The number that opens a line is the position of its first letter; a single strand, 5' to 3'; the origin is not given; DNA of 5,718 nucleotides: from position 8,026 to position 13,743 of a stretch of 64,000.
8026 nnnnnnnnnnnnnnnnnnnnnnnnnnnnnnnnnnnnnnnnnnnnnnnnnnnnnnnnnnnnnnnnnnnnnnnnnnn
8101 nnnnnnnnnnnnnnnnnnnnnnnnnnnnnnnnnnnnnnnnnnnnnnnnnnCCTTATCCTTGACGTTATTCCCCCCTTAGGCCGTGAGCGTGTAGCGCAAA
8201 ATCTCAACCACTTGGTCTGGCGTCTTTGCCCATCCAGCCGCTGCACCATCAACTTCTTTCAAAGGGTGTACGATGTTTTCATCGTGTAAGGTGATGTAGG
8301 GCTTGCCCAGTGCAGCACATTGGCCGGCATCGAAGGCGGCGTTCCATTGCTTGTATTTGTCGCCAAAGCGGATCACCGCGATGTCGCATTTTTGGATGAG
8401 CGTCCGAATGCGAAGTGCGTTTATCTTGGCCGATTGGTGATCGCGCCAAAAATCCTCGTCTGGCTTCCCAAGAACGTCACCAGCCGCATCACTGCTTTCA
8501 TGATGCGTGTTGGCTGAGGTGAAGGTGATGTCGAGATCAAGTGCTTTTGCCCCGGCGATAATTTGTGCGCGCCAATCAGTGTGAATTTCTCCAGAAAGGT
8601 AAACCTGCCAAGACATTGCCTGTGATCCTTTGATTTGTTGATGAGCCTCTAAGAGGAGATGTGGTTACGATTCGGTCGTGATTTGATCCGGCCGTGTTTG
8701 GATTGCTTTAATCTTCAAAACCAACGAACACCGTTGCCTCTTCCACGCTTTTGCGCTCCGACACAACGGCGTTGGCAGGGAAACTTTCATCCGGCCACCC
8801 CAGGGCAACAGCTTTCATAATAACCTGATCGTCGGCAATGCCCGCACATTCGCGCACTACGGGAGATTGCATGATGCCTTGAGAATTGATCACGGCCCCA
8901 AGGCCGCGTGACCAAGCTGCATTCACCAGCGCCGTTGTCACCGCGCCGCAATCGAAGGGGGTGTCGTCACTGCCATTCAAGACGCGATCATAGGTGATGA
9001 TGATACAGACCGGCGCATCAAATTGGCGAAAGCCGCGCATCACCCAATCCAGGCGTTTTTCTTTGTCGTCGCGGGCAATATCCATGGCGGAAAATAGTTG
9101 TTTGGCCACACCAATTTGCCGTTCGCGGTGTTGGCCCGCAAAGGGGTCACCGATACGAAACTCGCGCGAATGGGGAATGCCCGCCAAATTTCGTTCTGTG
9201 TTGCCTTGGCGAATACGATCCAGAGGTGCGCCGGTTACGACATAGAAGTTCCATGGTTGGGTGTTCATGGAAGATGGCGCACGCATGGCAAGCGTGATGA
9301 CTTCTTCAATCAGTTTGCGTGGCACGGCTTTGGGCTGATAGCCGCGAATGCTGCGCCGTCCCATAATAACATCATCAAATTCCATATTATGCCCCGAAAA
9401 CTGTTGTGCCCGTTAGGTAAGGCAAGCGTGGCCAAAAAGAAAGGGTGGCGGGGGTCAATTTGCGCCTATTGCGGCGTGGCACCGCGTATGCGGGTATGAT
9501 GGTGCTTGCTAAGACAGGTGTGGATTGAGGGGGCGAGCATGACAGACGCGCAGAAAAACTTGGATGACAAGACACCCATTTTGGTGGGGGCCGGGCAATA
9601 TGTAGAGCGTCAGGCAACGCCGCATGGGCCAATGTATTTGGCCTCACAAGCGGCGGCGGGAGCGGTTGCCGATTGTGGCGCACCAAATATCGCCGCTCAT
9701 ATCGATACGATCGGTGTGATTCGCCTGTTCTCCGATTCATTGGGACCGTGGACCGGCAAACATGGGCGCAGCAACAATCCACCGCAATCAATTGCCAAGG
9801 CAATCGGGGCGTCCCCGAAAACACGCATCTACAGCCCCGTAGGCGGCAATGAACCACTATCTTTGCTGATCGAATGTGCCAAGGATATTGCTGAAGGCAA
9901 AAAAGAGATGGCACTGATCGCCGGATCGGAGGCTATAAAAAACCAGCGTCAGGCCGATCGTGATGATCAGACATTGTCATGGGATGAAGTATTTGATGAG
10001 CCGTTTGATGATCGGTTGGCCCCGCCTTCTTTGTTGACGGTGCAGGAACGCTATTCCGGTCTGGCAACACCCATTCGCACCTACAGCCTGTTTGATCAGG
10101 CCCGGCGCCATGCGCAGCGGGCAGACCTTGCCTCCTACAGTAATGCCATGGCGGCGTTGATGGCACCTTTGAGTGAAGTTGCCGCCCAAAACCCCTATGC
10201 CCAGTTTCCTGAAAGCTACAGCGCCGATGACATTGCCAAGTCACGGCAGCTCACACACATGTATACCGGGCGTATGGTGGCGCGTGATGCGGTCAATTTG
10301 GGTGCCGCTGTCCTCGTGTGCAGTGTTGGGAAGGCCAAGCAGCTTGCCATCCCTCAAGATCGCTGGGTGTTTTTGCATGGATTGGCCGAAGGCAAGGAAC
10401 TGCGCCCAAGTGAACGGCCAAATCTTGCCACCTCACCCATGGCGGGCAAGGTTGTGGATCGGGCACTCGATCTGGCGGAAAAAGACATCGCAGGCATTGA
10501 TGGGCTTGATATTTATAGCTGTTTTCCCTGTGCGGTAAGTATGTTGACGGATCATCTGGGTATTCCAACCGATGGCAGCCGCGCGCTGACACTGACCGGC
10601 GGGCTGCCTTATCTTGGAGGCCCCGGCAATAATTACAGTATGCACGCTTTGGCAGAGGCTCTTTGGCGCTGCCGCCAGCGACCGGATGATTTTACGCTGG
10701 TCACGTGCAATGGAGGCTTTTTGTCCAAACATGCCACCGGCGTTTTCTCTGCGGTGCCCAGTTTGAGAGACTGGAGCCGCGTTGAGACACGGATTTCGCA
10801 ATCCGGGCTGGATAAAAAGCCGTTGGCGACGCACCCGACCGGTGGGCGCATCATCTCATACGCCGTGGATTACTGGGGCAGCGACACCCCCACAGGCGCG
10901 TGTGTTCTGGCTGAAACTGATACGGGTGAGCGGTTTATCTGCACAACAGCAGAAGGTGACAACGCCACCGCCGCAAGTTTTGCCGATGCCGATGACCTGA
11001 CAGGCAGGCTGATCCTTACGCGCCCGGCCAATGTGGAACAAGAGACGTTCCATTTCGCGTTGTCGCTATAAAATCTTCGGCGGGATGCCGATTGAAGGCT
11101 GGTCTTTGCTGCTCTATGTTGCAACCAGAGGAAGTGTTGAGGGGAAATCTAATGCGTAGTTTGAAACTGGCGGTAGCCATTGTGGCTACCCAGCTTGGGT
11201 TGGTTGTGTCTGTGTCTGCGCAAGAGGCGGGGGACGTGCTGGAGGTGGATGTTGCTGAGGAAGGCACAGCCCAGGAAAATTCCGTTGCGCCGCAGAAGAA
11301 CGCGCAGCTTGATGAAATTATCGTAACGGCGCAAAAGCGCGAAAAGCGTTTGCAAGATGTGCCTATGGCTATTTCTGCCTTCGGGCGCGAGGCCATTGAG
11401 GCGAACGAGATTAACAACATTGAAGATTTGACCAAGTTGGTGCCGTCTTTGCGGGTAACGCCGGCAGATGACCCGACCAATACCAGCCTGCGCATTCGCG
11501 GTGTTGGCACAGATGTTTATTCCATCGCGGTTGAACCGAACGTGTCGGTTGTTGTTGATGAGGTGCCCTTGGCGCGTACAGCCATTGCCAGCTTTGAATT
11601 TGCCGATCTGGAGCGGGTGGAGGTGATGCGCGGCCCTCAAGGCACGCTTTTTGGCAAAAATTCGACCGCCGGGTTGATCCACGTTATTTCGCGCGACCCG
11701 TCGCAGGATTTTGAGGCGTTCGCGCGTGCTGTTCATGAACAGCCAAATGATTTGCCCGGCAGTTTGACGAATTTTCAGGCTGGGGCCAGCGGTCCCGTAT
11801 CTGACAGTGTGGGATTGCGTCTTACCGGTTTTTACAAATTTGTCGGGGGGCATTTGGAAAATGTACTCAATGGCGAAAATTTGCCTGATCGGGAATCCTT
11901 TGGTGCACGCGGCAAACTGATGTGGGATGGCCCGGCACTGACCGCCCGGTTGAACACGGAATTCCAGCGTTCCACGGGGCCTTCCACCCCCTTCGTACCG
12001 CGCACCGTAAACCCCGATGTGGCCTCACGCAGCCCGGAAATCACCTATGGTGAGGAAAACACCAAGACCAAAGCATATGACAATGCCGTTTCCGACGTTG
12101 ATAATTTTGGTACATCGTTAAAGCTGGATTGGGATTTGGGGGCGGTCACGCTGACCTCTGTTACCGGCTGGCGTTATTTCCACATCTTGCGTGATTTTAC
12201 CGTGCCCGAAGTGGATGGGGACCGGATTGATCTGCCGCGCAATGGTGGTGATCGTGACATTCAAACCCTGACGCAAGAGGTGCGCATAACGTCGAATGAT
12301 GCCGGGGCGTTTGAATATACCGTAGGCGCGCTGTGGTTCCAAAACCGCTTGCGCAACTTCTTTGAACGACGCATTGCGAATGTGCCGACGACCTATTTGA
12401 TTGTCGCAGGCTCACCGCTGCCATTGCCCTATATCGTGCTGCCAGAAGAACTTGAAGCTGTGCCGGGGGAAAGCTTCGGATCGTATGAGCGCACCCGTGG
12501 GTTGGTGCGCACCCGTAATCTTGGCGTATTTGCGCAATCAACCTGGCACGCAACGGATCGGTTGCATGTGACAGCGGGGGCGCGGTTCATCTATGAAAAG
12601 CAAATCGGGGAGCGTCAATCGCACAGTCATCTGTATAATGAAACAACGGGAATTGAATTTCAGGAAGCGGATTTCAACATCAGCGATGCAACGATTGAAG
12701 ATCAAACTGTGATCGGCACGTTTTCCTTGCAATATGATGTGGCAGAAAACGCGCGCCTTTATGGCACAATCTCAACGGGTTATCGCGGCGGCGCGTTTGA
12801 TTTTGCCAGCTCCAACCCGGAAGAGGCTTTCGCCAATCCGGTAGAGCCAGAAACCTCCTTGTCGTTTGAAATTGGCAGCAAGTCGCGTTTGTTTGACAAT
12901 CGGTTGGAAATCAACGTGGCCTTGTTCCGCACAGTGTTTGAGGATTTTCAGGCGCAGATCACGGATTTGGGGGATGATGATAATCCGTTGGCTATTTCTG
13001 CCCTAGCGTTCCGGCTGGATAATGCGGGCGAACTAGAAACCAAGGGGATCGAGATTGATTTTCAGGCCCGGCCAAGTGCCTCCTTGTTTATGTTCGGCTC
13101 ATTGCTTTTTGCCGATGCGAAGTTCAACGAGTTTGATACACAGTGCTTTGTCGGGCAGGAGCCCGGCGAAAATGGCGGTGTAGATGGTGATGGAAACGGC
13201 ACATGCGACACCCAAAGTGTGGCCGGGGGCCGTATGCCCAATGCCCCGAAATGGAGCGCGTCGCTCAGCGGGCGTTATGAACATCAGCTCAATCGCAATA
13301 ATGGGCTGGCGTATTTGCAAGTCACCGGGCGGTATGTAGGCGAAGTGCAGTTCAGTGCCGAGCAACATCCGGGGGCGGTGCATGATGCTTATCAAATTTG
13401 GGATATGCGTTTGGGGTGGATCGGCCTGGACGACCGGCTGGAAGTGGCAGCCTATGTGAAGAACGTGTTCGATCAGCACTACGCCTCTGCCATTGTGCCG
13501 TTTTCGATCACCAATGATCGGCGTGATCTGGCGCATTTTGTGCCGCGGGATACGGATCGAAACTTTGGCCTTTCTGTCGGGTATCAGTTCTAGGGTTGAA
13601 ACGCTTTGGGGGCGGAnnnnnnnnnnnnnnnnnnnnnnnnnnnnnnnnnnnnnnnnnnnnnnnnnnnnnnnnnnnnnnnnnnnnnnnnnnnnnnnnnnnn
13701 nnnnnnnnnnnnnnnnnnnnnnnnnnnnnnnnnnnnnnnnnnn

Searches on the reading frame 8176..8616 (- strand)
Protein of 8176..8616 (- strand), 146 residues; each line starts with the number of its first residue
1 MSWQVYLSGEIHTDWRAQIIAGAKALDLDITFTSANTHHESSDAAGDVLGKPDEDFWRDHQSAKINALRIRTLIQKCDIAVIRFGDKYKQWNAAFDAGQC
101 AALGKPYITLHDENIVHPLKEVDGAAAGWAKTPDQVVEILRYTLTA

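Call 34: search_protein_families(library=pfam, proteins=[window:8176-8616:-], max_evalue=0.00001)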
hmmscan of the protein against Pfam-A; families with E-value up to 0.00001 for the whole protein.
window:8176-8616:- (146 aa): 1 family
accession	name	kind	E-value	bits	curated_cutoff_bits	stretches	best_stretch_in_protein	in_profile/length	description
PF11071.14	Nuc_deoxyri_tr3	-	1.1e-60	204.2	23.2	1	6-143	1-139/140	Nucleoside 2-deoxyribosyltransferase YtoQ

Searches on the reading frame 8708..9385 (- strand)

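Call 34: search_protein_families(library=pfam, proteins=[window:8708-9385:-], max_evalue=0.00001)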
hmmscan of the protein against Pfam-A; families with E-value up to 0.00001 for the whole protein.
window:8708-9385:- (225 aa): 2 families
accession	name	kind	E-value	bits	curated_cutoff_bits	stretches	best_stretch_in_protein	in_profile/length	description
PF00881.29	Nitroreductase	-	5.4e-27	95.5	23.5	1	7-197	1-167/167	Nitroreductase family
PF14512.11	TM1586_NiRdase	-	1.6e-06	28.4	27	0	26-51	160-185/215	Putative TM nitroreductase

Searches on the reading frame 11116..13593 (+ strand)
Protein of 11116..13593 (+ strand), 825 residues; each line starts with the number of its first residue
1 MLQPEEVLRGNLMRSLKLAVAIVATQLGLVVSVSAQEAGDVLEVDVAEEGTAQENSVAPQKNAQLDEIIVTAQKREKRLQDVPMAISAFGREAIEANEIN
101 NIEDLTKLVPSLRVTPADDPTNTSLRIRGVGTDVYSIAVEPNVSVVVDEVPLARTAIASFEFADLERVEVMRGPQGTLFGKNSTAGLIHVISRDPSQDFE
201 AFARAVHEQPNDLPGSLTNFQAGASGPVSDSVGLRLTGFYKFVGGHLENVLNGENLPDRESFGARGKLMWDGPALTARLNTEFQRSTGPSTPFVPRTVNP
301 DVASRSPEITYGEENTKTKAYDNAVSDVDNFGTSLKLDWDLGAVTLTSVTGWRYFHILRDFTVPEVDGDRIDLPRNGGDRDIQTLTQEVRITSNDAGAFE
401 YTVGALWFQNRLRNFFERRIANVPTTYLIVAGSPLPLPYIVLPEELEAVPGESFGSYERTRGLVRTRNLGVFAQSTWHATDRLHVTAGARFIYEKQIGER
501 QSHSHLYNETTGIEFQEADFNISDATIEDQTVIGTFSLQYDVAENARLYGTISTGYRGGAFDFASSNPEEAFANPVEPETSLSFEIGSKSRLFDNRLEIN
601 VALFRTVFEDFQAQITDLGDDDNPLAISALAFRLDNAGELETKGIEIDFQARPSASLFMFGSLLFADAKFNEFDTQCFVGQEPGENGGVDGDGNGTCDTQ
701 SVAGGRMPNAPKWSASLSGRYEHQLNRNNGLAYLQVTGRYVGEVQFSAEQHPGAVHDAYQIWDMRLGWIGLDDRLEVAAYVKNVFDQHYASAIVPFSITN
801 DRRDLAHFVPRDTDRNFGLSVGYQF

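Call 34: search_protein_families(library=pfam, proteins=[window:11116-13593:+], max_evalue=0.00001)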
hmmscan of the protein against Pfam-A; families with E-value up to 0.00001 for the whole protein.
window:11116-13593:+ (825 aa): 2 families
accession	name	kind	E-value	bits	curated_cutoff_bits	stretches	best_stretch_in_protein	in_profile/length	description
PF00593.30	TonB_dep_Rec_b-barrel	-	4e-42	146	27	1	300-784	38-436/436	TonB dependent receptor-like, beta-barrel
PF07715.20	Plug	-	2.8e-18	66.8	23.9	1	79-186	2-106/107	TonB-dependent Receptor Plug Domain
